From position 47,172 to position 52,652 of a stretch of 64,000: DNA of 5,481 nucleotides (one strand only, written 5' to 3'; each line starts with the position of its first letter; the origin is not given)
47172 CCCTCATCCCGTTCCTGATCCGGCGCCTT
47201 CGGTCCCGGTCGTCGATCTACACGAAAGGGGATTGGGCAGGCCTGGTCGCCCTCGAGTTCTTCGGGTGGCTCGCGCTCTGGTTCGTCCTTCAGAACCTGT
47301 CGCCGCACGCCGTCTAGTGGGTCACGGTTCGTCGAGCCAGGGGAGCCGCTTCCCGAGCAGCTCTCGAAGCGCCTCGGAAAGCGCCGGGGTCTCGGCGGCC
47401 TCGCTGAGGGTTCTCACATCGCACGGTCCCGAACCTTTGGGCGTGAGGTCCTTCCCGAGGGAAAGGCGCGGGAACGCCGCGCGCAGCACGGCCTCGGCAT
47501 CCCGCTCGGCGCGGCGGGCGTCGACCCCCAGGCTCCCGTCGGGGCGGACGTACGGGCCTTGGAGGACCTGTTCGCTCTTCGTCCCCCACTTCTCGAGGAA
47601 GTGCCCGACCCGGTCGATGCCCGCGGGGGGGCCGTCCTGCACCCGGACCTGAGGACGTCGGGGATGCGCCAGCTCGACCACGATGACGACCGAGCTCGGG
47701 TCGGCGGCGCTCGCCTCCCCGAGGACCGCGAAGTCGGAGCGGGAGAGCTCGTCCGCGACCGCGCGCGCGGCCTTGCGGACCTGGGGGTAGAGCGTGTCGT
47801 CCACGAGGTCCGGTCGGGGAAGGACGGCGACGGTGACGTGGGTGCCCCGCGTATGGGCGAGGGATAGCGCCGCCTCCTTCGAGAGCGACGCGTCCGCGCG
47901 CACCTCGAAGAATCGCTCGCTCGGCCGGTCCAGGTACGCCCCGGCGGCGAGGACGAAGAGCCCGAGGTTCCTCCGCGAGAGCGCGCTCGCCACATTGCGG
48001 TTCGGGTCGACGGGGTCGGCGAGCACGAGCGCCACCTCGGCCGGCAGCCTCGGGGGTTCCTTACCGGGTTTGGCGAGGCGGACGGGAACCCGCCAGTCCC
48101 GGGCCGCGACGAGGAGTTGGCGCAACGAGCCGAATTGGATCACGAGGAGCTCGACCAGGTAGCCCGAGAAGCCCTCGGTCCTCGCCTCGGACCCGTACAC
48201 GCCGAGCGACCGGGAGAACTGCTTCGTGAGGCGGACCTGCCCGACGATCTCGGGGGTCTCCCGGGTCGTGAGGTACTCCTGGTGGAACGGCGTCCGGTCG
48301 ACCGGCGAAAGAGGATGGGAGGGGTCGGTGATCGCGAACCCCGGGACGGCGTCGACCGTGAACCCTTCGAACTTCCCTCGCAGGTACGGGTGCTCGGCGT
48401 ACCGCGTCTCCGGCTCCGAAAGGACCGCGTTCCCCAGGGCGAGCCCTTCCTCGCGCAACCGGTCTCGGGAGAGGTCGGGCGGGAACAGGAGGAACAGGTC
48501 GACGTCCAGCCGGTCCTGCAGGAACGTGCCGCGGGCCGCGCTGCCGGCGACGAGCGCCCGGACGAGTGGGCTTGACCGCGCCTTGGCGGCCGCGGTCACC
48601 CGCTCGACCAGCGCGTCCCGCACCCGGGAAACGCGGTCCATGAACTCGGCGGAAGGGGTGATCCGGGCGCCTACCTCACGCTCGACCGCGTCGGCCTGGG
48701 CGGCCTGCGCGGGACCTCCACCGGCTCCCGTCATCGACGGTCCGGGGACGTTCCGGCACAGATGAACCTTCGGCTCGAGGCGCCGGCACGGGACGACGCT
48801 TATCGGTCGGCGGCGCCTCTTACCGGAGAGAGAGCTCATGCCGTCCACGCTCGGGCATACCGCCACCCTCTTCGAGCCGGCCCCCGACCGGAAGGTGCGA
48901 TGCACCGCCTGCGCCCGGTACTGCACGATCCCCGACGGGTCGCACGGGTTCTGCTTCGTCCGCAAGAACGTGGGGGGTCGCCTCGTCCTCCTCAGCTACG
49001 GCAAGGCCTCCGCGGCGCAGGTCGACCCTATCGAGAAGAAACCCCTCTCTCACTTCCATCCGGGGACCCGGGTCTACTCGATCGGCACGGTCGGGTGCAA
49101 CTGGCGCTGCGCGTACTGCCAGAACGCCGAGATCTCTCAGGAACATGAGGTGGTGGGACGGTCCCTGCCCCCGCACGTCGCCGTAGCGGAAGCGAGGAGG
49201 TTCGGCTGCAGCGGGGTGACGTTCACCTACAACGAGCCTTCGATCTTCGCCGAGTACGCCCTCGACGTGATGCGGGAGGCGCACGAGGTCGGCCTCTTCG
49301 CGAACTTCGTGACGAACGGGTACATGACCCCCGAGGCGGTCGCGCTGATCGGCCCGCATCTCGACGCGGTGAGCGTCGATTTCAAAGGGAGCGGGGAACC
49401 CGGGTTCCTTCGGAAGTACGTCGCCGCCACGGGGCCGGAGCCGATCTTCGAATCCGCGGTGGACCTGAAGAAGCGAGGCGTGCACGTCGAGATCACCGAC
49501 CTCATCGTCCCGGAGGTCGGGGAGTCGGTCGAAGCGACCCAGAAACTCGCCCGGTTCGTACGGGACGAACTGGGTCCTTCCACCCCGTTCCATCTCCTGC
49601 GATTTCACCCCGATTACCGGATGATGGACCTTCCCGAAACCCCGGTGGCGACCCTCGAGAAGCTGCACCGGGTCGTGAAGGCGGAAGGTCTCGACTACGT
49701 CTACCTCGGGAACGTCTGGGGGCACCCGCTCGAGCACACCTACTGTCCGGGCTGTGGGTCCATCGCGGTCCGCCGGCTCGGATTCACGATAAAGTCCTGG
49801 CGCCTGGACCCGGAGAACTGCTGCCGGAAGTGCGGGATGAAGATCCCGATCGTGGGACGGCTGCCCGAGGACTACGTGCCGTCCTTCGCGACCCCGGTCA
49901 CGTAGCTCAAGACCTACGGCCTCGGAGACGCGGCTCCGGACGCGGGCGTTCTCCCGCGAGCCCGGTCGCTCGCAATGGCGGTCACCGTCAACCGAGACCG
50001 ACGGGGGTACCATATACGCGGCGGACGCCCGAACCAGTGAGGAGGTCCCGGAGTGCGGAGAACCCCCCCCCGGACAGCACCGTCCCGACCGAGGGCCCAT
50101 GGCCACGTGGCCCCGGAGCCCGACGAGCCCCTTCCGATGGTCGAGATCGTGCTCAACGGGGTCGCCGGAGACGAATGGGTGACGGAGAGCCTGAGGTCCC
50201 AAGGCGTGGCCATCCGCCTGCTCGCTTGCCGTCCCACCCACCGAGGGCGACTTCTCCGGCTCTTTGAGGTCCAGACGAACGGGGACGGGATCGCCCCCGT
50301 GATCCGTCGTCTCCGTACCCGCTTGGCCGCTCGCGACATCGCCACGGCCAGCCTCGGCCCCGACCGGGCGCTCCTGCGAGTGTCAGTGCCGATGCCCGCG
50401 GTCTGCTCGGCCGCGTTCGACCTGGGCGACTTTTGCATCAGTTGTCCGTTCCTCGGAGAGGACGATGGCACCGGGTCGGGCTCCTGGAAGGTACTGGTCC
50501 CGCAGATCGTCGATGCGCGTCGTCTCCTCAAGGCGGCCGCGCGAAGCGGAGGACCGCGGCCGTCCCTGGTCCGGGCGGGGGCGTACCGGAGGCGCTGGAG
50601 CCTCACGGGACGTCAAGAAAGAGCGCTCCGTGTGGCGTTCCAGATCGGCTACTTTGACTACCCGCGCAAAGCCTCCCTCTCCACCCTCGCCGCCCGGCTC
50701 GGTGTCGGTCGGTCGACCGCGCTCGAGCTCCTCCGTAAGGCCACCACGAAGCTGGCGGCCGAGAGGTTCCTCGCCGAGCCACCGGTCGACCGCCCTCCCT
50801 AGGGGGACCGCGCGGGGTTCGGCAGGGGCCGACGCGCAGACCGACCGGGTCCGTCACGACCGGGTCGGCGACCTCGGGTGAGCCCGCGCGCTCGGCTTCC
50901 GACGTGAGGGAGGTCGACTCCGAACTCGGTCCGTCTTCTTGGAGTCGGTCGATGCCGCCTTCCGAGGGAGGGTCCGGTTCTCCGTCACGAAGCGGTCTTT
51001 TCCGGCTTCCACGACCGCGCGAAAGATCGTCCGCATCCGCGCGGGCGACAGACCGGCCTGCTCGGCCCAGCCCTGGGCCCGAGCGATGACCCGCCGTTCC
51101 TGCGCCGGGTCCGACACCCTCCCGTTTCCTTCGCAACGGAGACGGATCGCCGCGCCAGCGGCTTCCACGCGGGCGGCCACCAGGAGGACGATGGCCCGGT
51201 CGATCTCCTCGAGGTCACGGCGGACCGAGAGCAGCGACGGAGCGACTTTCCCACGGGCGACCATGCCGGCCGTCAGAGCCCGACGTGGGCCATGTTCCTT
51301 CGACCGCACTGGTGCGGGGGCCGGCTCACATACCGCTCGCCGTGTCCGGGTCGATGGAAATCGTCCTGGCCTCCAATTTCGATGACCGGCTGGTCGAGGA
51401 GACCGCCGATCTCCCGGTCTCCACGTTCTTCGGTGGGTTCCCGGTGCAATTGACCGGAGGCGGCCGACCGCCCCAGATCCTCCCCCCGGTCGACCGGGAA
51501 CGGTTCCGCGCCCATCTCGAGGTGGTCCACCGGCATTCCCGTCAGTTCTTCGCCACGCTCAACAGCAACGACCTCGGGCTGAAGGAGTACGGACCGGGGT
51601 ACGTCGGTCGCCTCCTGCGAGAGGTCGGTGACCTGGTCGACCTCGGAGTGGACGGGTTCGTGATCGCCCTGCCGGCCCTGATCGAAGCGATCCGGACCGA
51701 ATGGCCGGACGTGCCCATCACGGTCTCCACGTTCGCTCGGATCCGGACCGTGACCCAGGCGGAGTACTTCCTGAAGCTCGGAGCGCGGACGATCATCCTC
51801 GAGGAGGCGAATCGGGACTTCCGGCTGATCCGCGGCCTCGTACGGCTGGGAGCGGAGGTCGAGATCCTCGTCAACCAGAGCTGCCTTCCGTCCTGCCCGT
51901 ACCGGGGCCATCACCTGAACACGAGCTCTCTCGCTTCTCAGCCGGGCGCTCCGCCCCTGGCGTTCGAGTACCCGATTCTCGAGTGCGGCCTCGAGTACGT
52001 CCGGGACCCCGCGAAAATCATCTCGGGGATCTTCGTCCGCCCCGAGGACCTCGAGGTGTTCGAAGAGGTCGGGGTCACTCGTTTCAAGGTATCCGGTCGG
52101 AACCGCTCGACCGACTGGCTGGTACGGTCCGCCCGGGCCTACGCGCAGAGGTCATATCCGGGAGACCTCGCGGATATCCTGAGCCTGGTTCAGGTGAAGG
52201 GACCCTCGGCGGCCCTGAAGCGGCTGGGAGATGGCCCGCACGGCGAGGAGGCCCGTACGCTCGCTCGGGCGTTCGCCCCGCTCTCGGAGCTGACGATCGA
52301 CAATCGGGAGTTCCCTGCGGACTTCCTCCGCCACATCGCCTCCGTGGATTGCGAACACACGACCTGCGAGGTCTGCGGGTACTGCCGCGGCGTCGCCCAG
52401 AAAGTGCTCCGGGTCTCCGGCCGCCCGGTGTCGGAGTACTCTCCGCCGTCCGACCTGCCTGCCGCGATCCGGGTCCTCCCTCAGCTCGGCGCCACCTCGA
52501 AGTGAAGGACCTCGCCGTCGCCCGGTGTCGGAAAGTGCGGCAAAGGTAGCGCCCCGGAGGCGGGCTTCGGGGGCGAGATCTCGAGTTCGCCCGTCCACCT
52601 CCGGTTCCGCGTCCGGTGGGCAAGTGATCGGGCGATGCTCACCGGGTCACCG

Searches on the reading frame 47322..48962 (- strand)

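Call 41: search_protein_families(library=pfam, proteins=[window:47322-48962:-], max_evalue=0.00001)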
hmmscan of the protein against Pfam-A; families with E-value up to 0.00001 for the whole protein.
window:47322-48962:- (546 aa): 3 families
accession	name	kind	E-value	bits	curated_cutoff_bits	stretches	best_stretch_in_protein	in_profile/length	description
PF09249.16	tRNA_NucTransf2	-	4.6e-33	114.3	27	1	242-353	2-113/113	tRNA nucleotidyltransferase, second domain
PF21133.2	CAA_C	-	4.7e-21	75.4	22.2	1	372-506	1-131/144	CCA-adding enzyme, C-terminal domain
PF01909.29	NTP_transf_2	-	4e-07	30.8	21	1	129-226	11-92/93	Nucleotidyltransferase domain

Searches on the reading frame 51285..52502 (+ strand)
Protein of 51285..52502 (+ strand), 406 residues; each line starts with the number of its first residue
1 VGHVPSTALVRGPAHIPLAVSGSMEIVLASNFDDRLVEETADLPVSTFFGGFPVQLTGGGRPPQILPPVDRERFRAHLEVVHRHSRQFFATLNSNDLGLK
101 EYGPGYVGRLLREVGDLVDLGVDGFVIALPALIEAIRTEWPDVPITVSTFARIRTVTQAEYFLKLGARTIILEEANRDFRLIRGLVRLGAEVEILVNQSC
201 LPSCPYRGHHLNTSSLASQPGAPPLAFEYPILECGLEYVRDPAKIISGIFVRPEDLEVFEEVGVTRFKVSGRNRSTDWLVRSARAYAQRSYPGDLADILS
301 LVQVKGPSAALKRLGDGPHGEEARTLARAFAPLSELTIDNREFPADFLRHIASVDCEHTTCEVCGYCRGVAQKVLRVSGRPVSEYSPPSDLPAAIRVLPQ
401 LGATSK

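Call 41: search_protein_families(library=pfam, proteins=[window:51285-52502:+], max_evalue=0.00001)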
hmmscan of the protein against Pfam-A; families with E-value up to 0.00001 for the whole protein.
window:51285-52502:+ (406 aa): 1 family
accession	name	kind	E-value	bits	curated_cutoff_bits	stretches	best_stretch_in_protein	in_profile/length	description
PF01136.24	Peptidase_U32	-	1.1e-11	44.9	22.4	1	114-172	8-66/233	Peptidase family U32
